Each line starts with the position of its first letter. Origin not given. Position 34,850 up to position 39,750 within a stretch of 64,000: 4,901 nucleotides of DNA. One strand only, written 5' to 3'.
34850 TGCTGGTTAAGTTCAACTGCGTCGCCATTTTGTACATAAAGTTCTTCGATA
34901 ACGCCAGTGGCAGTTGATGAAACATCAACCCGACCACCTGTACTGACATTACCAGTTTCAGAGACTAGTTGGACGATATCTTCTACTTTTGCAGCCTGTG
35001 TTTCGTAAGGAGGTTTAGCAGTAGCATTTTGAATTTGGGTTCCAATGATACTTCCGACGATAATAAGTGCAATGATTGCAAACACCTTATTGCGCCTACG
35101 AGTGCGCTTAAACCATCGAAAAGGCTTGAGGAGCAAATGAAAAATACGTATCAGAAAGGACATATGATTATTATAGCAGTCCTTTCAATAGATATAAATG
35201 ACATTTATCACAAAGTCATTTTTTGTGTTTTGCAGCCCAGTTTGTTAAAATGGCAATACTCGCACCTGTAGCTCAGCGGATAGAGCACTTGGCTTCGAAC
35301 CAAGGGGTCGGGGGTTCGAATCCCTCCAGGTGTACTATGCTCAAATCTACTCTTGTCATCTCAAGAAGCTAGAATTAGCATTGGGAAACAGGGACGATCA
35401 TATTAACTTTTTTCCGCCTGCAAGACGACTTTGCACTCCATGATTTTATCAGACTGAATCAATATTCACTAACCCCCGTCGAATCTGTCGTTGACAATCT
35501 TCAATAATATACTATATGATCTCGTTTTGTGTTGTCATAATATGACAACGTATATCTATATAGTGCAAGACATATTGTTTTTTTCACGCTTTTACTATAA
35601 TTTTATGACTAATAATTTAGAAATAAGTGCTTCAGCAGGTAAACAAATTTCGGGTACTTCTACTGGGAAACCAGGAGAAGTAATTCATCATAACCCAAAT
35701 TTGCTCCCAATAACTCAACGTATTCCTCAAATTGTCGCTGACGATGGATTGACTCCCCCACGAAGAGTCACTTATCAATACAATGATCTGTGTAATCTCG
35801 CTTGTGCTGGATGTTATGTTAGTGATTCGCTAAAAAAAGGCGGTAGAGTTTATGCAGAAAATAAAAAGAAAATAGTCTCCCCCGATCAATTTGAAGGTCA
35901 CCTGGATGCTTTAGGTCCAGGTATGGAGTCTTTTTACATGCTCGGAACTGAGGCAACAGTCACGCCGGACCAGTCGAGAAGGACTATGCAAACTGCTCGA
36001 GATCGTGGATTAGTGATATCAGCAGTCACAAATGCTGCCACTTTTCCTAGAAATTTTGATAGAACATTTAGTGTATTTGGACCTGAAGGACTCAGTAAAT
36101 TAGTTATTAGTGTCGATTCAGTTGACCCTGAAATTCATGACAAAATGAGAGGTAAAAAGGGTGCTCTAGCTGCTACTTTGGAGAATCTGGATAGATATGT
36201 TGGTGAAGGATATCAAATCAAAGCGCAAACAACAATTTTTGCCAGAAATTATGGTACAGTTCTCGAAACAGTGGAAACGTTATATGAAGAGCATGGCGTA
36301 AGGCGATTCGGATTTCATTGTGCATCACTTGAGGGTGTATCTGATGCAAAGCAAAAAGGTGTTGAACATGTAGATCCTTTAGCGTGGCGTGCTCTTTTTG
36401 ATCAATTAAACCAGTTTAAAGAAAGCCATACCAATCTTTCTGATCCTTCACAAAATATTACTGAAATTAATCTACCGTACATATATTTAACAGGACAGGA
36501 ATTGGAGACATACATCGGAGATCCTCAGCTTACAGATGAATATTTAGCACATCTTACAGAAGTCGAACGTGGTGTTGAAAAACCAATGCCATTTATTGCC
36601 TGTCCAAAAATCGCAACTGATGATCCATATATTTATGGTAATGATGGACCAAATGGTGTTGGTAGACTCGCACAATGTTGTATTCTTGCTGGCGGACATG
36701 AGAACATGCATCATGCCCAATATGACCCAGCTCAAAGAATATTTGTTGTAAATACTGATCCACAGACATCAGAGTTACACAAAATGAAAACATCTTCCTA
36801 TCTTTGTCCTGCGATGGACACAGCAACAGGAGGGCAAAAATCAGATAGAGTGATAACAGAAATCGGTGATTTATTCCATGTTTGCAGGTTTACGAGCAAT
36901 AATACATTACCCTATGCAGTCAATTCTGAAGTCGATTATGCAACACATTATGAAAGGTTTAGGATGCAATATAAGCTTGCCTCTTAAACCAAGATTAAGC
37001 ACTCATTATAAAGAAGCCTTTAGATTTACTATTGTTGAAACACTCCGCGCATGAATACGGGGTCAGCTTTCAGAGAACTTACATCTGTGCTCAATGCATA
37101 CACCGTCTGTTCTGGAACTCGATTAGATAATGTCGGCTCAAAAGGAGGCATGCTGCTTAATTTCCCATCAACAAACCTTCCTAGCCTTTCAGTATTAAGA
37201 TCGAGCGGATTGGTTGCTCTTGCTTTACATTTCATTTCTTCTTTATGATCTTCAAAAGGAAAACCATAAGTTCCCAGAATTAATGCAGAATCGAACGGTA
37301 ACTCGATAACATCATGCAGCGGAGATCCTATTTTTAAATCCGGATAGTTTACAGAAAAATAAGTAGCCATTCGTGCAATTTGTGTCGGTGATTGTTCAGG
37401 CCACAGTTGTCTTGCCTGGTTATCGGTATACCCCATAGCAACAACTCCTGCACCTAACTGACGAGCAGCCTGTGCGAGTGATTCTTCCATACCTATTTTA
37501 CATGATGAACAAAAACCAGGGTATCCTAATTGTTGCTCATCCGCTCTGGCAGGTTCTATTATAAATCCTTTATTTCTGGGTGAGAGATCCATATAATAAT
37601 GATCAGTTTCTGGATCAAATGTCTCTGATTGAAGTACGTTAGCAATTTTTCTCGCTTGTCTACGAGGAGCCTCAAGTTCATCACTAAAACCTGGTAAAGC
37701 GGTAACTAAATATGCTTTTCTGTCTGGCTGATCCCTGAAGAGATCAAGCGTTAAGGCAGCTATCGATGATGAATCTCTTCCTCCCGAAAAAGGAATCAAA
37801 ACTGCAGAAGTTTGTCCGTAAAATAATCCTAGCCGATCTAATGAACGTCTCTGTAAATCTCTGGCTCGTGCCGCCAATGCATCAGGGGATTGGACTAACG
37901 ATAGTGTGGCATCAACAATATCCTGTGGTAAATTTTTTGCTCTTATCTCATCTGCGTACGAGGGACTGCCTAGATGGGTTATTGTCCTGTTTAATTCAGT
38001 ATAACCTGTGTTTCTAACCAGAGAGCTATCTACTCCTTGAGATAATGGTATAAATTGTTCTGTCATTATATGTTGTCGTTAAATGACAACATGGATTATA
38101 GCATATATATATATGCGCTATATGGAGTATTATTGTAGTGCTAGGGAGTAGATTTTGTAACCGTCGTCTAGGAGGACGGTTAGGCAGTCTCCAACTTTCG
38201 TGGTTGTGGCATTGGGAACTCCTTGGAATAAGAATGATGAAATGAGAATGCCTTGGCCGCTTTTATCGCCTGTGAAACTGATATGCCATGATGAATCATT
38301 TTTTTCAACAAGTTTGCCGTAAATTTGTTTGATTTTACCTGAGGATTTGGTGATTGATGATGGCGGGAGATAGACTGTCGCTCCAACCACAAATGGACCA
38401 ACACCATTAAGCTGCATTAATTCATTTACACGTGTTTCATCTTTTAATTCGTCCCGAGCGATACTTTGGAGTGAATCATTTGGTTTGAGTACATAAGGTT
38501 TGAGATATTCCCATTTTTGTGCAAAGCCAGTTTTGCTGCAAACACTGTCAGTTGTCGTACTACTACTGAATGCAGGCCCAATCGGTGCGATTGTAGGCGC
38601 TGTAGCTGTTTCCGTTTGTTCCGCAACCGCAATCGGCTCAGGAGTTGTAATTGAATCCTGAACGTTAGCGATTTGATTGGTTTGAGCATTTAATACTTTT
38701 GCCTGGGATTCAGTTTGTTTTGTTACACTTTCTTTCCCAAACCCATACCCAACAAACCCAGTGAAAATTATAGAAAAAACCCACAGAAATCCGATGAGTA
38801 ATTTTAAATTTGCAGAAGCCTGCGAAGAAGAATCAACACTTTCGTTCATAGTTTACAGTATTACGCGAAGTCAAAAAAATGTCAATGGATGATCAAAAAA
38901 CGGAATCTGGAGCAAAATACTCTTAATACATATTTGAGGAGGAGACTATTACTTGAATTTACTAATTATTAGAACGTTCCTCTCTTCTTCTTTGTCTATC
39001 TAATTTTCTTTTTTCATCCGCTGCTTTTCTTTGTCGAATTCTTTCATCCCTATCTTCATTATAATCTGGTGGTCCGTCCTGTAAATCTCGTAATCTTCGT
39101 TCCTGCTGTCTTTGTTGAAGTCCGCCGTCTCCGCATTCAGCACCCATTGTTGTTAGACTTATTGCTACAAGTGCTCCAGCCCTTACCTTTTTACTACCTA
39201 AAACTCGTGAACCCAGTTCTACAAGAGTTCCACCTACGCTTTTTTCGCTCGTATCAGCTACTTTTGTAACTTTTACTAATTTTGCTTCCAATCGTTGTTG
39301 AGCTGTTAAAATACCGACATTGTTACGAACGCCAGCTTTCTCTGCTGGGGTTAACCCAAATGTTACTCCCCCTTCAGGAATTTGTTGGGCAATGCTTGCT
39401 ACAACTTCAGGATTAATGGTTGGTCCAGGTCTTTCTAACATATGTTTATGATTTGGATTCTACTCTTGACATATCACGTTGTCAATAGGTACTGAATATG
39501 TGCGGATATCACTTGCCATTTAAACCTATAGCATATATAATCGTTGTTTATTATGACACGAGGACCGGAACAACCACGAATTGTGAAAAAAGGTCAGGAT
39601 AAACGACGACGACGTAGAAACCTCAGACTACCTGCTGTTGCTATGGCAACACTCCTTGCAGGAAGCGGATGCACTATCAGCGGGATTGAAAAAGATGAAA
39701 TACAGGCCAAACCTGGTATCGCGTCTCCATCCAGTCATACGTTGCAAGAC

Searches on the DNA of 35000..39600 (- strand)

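Call 57: search_rna_families(source=window, start=35000, end=39600, threshold=evalue, max_evalue=1)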
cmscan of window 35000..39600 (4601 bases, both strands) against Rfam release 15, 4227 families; matches with E-value up to 1: 2.
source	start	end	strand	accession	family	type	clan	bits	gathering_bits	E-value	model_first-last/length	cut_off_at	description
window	35262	35334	+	RF00005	tRNA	Gene; tRNA;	CL00001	71.5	29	8.6e-15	1-71/71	no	tRNA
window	35262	35335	-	RF04354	Plastid-ycf2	Cis-reg;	-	27.9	65.7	0.0094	1-75/75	no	Plastid-ycf2 5UTR RNA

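Call 92: search_rna_families(sources=[L001, L004, L039, L040, L011], threshold=evalue, max_evalue=0.1)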
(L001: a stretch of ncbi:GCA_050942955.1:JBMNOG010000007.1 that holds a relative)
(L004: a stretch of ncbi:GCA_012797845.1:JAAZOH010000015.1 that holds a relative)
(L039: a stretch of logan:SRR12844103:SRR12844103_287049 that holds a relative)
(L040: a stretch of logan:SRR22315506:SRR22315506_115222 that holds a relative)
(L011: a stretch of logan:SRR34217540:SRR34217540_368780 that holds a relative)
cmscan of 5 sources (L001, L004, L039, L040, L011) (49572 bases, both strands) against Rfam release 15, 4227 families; matches with E-value up to 0.1: 0.
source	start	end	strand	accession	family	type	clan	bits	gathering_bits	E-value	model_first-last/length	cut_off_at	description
